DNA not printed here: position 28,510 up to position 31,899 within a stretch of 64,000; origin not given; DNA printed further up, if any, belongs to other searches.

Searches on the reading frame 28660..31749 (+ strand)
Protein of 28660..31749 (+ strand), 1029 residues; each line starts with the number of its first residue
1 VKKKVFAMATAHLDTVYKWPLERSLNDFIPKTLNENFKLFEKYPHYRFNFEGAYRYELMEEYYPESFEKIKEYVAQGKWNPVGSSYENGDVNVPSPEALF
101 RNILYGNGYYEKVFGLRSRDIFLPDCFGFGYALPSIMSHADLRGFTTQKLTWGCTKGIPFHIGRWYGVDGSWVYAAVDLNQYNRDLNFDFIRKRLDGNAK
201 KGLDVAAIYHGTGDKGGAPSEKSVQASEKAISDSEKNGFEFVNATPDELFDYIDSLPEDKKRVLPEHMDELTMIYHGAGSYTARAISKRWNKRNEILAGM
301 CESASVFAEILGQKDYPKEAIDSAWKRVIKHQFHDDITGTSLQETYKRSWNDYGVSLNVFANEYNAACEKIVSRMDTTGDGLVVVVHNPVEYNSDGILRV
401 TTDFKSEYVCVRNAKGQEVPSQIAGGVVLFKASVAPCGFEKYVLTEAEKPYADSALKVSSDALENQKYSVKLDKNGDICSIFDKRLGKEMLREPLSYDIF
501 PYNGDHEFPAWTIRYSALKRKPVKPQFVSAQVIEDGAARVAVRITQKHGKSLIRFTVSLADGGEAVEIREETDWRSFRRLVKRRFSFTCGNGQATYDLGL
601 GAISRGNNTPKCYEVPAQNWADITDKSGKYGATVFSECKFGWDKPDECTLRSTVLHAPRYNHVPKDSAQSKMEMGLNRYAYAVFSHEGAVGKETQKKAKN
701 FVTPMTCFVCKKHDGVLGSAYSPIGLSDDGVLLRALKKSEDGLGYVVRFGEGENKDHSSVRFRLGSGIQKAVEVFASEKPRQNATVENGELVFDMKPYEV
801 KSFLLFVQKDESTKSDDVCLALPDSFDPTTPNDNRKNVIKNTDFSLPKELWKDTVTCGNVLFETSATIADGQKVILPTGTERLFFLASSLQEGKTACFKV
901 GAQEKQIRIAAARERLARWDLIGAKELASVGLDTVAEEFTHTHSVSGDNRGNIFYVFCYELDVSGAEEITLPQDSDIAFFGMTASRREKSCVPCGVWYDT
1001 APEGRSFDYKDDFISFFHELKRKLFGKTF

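Call 56: search_protein_families(library=pfam, proteins=[window:28660-31749:+], max_evalue=0.00001)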
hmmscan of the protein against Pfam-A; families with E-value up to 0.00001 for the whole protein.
window:28660-31749:+ (1029 aa): 4 families
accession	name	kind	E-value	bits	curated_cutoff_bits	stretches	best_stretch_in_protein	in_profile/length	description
PF01074.27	Glyco_hydro_38N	-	9.4e-40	137.2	25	1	4-263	1-265/270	Glycosyl hydrolases family 38 N-terminal domain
PF07748.19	Glyco_hydro_38C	-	3.9e-27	96.3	25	1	463-646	1-187/206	Glycosyl hydrolases family 38 C-terminal domain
PF09261.16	Alpha-mann_mid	-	5.3e-13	49.3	31.1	1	279-369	5-94/96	Alpha mannosidase middle domain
PF17677.7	Glyco_hydro38C2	-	1.8e-08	34.8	22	1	731-803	2-72/72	Glycosyl hydrolases family 38 C-terminal beta sandwich domain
